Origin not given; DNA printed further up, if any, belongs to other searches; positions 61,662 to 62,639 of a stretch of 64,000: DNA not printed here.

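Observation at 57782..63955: Nine-gene operon combining two exported flavodoxin lipoproteins, a His-rich DUF4405 membrane protein, an exported DUF362 protein and a cytoplasmic AKR-ferredoxin fusion: candidate trans-membrane redox module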

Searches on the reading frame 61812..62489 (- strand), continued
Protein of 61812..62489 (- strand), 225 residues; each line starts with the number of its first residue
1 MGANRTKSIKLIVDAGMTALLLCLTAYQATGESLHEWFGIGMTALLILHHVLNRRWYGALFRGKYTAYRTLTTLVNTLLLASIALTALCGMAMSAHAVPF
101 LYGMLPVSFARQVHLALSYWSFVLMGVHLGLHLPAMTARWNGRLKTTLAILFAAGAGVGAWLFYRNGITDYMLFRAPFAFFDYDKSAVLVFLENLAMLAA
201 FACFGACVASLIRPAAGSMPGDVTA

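Call 33: search_protein_families(library=pfam, proteins=[P0241, P0242, P0244, P0245, P0246, P0288, P0290, P0298, P0317, P0345], max_evalue=0.001)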
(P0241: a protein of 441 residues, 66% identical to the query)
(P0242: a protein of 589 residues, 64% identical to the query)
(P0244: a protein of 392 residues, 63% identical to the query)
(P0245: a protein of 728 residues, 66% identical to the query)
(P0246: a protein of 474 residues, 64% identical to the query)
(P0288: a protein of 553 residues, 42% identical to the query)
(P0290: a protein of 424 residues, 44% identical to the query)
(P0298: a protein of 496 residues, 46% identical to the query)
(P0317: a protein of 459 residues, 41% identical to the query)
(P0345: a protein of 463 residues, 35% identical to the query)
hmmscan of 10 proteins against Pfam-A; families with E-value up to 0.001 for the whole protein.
P0241 (441 aa): 3 families
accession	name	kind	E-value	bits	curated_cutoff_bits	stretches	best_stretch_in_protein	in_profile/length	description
PF12682.12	Flavodoxin_4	-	2.9e-19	69.5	24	1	309-434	27-153/155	Flavodoxin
PF14358.11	DUF4405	-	2.2e-05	25.3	26.7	1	75-132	2-65/66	Domain of unknown function (DUF4405)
PF03358.20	FMN_red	-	0.00069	19.7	24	0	327-397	46-121/152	NADPH-dependent FMN reductase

P0242 (589 aa): 2 families
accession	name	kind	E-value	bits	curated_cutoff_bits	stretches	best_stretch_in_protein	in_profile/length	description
PF03781.23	FGE-sulfatase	-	3.6e-46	158.3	23.3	1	305-558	3-255/255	Sulfatase-modifying factor enzyme 1-like domain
PF14358.11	DUF4405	-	0.00035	21.5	26.7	1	76-133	2-65/66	Domain of unknown function (DUF4405)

P0244 (392 aa): 2 families
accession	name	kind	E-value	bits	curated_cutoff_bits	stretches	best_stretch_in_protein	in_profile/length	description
PF18050.6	Cyclophil_like2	-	8.3e-21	74.6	22.7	1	279-388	1-114/115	Cyclophilin-like family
PF14358.11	DUF4405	-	1.2e-06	29.4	26.7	0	75-132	2-65/66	Domain of unknown function (DUF4405)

P0245 (728 aa): 3 families
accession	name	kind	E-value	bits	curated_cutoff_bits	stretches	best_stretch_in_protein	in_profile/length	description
PF03781.23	FGE-sulfatase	-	3.2e-46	158.5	23.3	1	294-548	2-255/255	Sulfatase-modifying factor enzyme 1-like domain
PF12682.12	Flavodoxin_4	-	1.1e-26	93.6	24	1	572-721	2-152/155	Flavodoxin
PF14358.11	DUF4405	-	5e-05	24.2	26.7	1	71-128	2-65/66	Domain of unknown function (DUF4405)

P0246 (474 aa): 2 families
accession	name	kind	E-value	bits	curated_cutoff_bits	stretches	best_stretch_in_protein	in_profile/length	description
PF03781.23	FGE-sulfatase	-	2.4e-21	77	23.3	1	281-411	3-135/255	Sulfatase-modifying factor enzyme 1-like domain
PF14358.11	DUF4405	-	0.00016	22.6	26.7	1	69-126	2-65/66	Domain of unknown function (DUF4405)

P0288 (553 aa): 2 families
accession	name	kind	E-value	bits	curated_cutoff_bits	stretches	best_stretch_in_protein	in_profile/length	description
PF04205.19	FMN_bind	-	9.9e-29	100.3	22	2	306-378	1-77/77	FMN-binding domain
PF14358.11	DUF4405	-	3.6e-07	31.1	26.7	1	75-134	1-66/66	Domain of unknown function (DUF4405)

P0290 (424 aa): 3 families
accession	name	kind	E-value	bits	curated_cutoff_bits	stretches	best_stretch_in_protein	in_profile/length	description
PF13411.12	MerR_1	-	1.4e-13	51.1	21.6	1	8-74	1-67/69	MerR HTH family regulatory protein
PF14358.11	DUF4405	-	2.2e-10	41.3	26.7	1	161-220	1-66/66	Domain of unknown function (DUF4405)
PF03781.23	FGE-sulfatase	-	1.6e-08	34.9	23.3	1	366-416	4-53/255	Sulfatase-modifying factor enzyme 1-like domain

P0298 (496 aa): 3 families
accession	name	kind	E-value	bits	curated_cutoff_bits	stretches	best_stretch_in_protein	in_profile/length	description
PF12682.12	Flavodoxin_4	-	8e-22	77.8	24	1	347-472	9-138/155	Flavodoxin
PF14358.11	DUF4405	-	1.1e-06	29.5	26.7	1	73-131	2-66/66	Domain of unknown function (DUF4405)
PF02525.22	Flavodoxin_2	-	0.00011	22.4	27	1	386-432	58-102/198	Flavodoxin-like fold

P0317 (459 aa): 2 families
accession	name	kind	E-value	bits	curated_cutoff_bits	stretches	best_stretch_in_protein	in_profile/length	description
PF12682.12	Flavodoxin_4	-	1e-12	48.3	24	1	310-429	11-134/155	Flavodoxin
PF14358.11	DUF4405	-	7.8e-07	30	26.7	1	69-127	1-65/66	Domain of unknown function (DUF4405)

P0345 (463 aa): 4 families
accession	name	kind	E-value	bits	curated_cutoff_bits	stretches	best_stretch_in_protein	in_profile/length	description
PF12682.12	Flavodoxin_4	-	6.3e-12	45.7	24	1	359-428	59-130/155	Flavodoxin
PF14358.11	DUF4405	-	4.3e-09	37.2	26.7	1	69-128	1-66/66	Domain of unknown function (DUF4405)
PF02525.22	Flavodoxin_2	-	0.00053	20.2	27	0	370-408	76-113/198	Flavodoxin-like fold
PF01292.26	Ni_hydr_CYTB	-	0.00092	19.5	30.1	0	27-126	41-161/179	Prokaryotic cytochrome b561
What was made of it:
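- On MsrQ / ferric-reductase-domain cytochromes: Only a weak Ni_hydr_CYTB match in one relative (P0345, E 9e-4, call 33).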

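Call 40: find_related_loci(query=A2, collection=genome_contigs, flank=10000)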
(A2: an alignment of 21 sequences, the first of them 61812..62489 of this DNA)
Query A2 (225 aa) in genome_contigs; peptide patterns used: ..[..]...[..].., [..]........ (x = any residue, [..] = any of these).
361 stretches matched a pattern; 313 encode a relative of the query (tblastn E <= 1e-3); the best 80 are kept; 80 distinct loci.
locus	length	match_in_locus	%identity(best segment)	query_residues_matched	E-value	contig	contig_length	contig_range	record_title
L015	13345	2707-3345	76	1-213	1e-107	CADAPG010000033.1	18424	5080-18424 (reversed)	MAG: uncultured Clostridiales bacterium isolate RUG13494 genome assembly, contig: RUG13494_asm_33, whole genome shotgun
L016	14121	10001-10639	77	1-213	4e-101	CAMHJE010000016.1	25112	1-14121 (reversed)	MAG: uncultured Clostridia bacterium isolate SRR11784285_bin.52_metaWRAP_v1.3_MAG genome assembly, contig: ERZ12202772.1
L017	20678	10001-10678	66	1-224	3e-98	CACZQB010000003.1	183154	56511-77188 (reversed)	MAG: Ruminococcaceae bacterium isolate RUG12846 genome assembly, contig: RUG12846_asm_3, whole genome shotgun sequence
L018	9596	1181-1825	70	1-213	4e-98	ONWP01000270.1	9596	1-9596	uncultured Clostridiales bacterium isolate RUG704 genome assembly, contig: k87_28765048, whole genome shotgun sequence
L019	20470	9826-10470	71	1-213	3e-97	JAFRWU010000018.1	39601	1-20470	MAG: Clostridia bacterium isolate RGIG2869 Goat_Omasum.Co__c249955, whole genome shotgun sequence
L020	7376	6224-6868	67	1-213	1e-97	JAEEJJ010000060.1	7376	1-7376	MAG: Clostridiales bacterium isolate Tb.RUG.167 k141_3745343_flag=0_multi=36.0021_len=7376, whole genome shotgun sequenc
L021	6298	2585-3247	66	1-221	9e-97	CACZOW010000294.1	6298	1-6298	MAG: uncultured Ruminococcus sp. isolate RUG12823 genome assembly, contig: RUG12823_asm_294, whole genome shotgun sequen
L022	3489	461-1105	68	1-213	2e-97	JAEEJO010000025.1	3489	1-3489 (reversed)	MAG: Clostridiales bacterium isolate Tb.RUG.171 k141_3720349_flag=0_multi=46.2906_len=3489, whole genome shotgun sequenc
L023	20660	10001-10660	70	1-218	1e-98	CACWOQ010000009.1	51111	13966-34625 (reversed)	MAG: uncultured Ruminococcus sp. isolate RUG10767 genome assembly, contig: RUG10767_asm_9, whole genome shotgun sequence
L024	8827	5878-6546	67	1-222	5e-95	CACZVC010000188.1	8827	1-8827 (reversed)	MAG: uncultured Ruminococcus sp. isolate RUG12975 genome assembly, contig: RUG12975_asm_188, whole genome shotgun sequen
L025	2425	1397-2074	65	1-224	4e-97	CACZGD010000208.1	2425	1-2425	MAG: Ruminococcaceae bacterium isolate RUG12588 genome assembly, contig: RUG12588_asm_208, whole genome shotgun sequence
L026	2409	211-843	67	5-213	3e-95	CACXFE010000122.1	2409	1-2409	MAG: Ruminococcaceae bacterium isolate RUG11203 genome assembly, contig: RUG11203_asm_122, whole genome shotgun sequence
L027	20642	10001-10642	67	2-213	8e-92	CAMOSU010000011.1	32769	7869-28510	MAG: uncultured Clostridia bacterium isolate SRR873605_bin.124_metaWRAP_v1.3_MAG genome assembly, contig: NODE_1817_leng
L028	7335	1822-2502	64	1-225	9e-92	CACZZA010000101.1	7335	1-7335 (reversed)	MAG: uncultured Ruminococcus sp. isolate RUG13077 genome assembly, contig: RUG13077_asm_101, whole genome shotgun sequen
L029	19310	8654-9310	69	5-221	2e-91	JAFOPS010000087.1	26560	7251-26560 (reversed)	MAG: Clostridia bacterium isolate RGIG686 Dairy_cattle_Omasum-1__c837530, whole genome shotgun sequence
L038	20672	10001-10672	65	1-222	3e-88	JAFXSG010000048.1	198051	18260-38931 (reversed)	MAG: Clostridia bacterium isolate RGIG6699 Sheep_Rumen-2__c1239254, whole genome shotgun sequence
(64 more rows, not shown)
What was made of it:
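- Tried and rejected: I repeated it with the closer alignment A2 (call 40).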

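Call 49: predict_structure(alignment_id=A1)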
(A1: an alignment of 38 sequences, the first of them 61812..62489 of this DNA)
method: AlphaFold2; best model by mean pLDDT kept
length: 225 residues; sequences in the alignment: 38
mean_pLDDT: 94.0   pTM: 0.89
mean pLDDT of the five models: 94.0, 93.8, 93.5, 93.1, 93.1
residues with pLDDT >= 90: 205; 70-90: 10; 50-70: 5; < 50: 5
segments of 3 or more residues with pLDDT < 50: 222-225
pLDDT, mean of each block of 10 residues (from residue 1): 83 97 97 98 97 93 91 96 98 98 98 98 98 94 97 98 97 95 96 98 97 77 47
secondary structure, 60 per line:
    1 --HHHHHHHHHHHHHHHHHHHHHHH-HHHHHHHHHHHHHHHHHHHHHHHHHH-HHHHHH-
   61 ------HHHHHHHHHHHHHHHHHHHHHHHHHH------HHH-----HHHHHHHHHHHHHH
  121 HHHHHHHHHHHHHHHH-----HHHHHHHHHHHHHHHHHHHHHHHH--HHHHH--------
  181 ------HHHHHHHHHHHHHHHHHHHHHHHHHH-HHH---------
elements in order: H3-25 H27-52 H54-59 H67-92 H107-136 H142-165 H168-172 H187-212
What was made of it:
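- The AF2 model is confident (pLDDT 94) with six TM helices (call 49).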

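Call 55: fold_search(model_id=the predicted structure, library=pdb)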
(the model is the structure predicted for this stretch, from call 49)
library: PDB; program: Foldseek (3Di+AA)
matches with E <= 10: 93; with E <= 0.001: 0
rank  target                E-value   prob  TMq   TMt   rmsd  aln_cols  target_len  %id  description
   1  8i2z                  3.1e-01  0.38  0.24  0.22  19.1       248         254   15  Cryo-EM structure of the zeaxanthin-bound kin4B8 (released 2023-03-29)
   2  8uao_A                7.3e-01  0.84  0.43  0.43   8.2       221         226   11  DpHF18 filament (released 2024-04-10)
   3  8jxo_A                1.2e+00  0.13  0.19  0.17  20.5       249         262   13  Cryo-EM structure of BlCHR2 class one (released 2024-07-10)
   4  5azd_B                1.2e+00  0.12  0.19  0.18  21.0       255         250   16  Crystal structure of thermophilic rhodopsin. (released 2016-04-27)
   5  3ddl_A                1.4e+00  0.13  0.20  0.18  21.5       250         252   14  Crystallographic Structure of Xanthorhodopsin, a Light-Driven Ion Pump with Dual Chromophore (released 2008-10-14)
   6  1t72_B                1.6e+00  0.23  0.30  0.31  12.6       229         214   11  Crystal structure of phosphate transport system protein phoU from Aquifex aeolicus (released 2004-12-07)
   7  7ytb_B                1.8e+00  0.12  0.22  0.19  19.0       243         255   14  Crystal structure of Kin4B8 (released 2023-03-15)
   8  4kly_D                2.0e+00  0.09  0.20  0.20  19.3       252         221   14  Crystal structure of a blue-light absorbing proteorhodopsin mutant D97N from HOT75 (released 2013-06-05)
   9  8jw0_b                2.1e+00  0.25  0.27  0.13   9.3       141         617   18  PSI-AcpPCI supercomplex from Amphidinium carterae (released 2024-02-28)
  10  1t72_A                2.1e+00  0.21  0.31  0.32  12.6       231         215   12  Crystal structure of phosphate transport system protein phoU from Aquifex aeolicus (released 2004-12-07)
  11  8vsi_A                2.1e+00  0.05  0.14  0.08  22.4       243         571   13  Mechanistic Insights Revealed by YbtPQ in the Occluded State (released 2024-04-10)
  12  4h0l_A                2.2e+00  0.30  0.31  0.32   7.5       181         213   18  Cytochrome b6f Complex Crystal Structure from Mastigocladus laminosus with n-Side Inhibitor NQNO (released 2013-02-13)
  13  2olt_A                2.4e+00  0.21  0.33  0.34  11.8       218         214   13  Crystal structure of a phou-like protein (so_3770) from shewanella oneidensis mr-1 at 2.00 A resolution (released 2007-02-06)
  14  3ddl_B                2.5e+00  0.08  0.20  0.18  21.1       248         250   16  Crystallographic Structure of Xanthorhodopsin, a Light-Driven Ion Pump with Dual Chromophore (released 2008-10-14)
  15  5a7d_P                3.2e+00  0.16  0.31  0.25  14.1       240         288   13  Tetrameric assembly of LGN with Inscuteable (released 2016-08-03)
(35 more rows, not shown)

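Call 62: search_solved_structures(query=L001:7655-8293:+, max_evalue=0.001)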
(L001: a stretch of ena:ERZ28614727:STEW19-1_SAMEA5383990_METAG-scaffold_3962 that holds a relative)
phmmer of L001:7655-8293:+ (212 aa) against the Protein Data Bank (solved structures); distinct sequences matched with E-value up to 0.001: 27.
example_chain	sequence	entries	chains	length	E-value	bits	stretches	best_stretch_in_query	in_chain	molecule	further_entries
2zcx_A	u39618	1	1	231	5e-11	45.9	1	9-155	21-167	TetR-family transcriptional regulator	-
9b7y_A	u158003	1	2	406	2.4e-06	30.6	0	7-77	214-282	Transcriptional repressor Mce3R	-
6azh_A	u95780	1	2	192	9.1e-06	28.7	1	12-166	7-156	TetR family transcriptional regulator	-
2guh_A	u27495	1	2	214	1.6e-05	27.9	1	9-64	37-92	Putative TetR-family transcriptional regulator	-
6srn_A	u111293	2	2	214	2.2e-05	27.5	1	11-79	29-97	TetR family transcriptional regulator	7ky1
1t56_A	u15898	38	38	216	2.6e-05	27.3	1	12-77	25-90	EthR repressor | HTH-type transcriptional regulator EthR | TetR-family transcriptional regulatory repressor protein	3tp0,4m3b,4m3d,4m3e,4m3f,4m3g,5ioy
2w53_A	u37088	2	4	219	2.6e-05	27.2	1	4-144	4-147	REPRESSOR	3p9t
5eyr_A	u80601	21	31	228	2.8e-05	27.1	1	12-77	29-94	HTH-type transcriptional regulator EthR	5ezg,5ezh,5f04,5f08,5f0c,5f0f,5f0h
6hnz_A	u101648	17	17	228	2.9e-05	27.1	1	12-77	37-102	HTH-type transcriptional regulator EthR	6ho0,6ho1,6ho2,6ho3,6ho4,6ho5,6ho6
3qpl_A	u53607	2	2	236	3.1e-05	27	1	12-77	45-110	HTH-type transcriptional regulator EthR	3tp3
1u9n_A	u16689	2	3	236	3.1e-05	27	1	12-77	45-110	Transcriptional repressor EthR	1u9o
3g1m_A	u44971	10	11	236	3.1e-05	27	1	12-77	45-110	TRANSCRIPTIONAL REGULATORY REPRESSOR PROTEIN (TETR-FAMILY) ETHR | HTH-type transcriptional regulator EthR | Transcriptional regulatory repressor protein (TETR-f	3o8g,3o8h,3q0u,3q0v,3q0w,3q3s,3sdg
3g1o_A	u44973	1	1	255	3.6e-05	26.8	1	12-77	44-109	TRANSCRIPTIONAL REGULATORY REPRESSOR PROTEIN (TETR-FAMILY) ETHR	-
3g1l_A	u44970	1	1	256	3.6e-05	26.8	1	12-77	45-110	TRANSCRIPTIONAL REGULATORY REPRESSOR PROTEIN (TETR-FAMILY) ETHR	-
5c4y_A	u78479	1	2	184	3.7e-05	26.7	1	18-173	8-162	Putative transcription regulator Lmo0852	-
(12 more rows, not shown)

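Call 66: list_cluster_members(proteins=[P0345, P0317, P0298, P0288, P0241, P0089, P0095, P0099, P0245, P0244])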
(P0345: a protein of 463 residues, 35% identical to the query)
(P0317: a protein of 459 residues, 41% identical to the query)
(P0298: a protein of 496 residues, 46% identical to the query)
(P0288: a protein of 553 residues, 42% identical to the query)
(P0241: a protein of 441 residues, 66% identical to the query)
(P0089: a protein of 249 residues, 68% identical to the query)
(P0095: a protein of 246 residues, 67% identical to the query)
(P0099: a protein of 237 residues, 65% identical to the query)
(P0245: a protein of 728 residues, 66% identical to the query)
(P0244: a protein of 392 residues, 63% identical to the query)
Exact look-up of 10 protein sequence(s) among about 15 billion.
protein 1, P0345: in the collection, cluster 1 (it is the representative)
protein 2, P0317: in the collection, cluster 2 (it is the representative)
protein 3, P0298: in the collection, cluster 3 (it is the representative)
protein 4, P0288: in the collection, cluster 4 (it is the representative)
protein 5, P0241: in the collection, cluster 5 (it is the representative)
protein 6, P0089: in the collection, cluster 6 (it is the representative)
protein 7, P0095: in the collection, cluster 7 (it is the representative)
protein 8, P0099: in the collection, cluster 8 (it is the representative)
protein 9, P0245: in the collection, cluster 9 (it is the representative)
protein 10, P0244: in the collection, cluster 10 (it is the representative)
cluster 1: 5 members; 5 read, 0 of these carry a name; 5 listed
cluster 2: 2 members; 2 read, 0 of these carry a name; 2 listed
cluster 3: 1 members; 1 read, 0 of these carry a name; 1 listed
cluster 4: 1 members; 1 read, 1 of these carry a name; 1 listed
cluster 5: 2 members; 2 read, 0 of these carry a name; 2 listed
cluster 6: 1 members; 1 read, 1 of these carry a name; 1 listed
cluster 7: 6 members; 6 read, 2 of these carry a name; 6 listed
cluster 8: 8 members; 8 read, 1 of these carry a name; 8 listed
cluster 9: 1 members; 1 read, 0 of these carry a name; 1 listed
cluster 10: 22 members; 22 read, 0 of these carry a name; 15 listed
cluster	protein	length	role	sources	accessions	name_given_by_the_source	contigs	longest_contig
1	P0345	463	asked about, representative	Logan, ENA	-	-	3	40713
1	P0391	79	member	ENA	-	-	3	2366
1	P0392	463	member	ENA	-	-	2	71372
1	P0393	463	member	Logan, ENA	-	-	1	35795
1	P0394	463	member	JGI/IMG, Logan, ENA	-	-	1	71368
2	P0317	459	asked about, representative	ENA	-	-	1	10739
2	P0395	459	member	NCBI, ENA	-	-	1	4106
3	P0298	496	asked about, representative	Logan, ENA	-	-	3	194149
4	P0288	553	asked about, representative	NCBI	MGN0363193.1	MAG: FMN-binding protein [Bilifractor sp.]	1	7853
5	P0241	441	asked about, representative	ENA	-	-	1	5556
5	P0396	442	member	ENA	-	-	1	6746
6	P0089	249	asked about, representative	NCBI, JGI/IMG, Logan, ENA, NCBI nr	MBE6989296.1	MAG: DUF4405 domain-containing protein [Ruminococcaceae bacterium] | DUF4405 domain-containing protein [Oscillospiraceae bacterium]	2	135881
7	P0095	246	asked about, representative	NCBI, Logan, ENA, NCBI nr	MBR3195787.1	MAG: DUF4405 domain-containing protein [Clostridia bacterium] | DUF4405 domain-containing protein [Clostridia bacterium]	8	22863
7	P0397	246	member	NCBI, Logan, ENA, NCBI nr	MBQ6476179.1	MAG: DUF4405 domain-containing protein [Clostridia bacterium] | DUF4405 domain-containing protein [Clostridia bacterium]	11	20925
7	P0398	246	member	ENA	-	-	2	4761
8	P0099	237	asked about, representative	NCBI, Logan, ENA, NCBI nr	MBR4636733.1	MAG: DUF4405 domain-containing protein [Clostridia bacterium] | DUF4405 domain-containing protein [Clostridia bacterium]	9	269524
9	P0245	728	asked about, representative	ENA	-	-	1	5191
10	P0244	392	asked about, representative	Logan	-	-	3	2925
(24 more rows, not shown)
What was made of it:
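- The fusions recur on several contigs (call 66).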

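Call 67: find_encoding_contigs(protein=P0345, flank=8000, max_places=1)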
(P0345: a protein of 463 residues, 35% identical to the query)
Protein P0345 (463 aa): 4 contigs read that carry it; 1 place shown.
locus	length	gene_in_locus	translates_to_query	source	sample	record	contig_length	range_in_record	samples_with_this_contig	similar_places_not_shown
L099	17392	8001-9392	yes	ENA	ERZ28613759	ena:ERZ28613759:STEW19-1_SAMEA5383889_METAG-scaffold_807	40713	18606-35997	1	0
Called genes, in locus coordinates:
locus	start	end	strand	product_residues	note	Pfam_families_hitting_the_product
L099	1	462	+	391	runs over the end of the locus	PF03951:Gln-synt_N, PF00120:Gln-synt_C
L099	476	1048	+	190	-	PF03861:ANTAR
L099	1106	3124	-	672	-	PF14262:Cthe_2159, PF18885:DUF5648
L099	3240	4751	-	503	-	-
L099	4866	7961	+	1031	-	PF08495:FIST, PF10442:FIST_C, PF00512:HisKA, PF02518:HATPase_c, PF00072:Response_reg, PF01627:Hpt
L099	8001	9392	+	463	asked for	PF14358:DUF4405 (weak), PF12682:Flavodoxin_4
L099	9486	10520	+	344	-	PF04015:DUF362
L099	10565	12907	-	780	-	PF00122:E1-E2_ATPase, PF00702:Hydrolase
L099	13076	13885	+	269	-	PF00733:Asn_synthase (weak), PF02540:NAD_synthase, PF01171:ATP_bind_3 (weak), PF06508:QueC (weak)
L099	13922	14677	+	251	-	PF00731:AIRC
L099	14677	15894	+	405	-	PF01969:Ni_insertion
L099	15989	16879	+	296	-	PF03881:Fructosamin_kin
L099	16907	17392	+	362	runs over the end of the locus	PF04055:Radical_SAM, PF13353:Fer4_12 (weak)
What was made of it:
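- Closest known: LarA. Same: One distant locus (L099) has larE-larB-larC 2.5 kb from a DUF362 gene (call 67).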
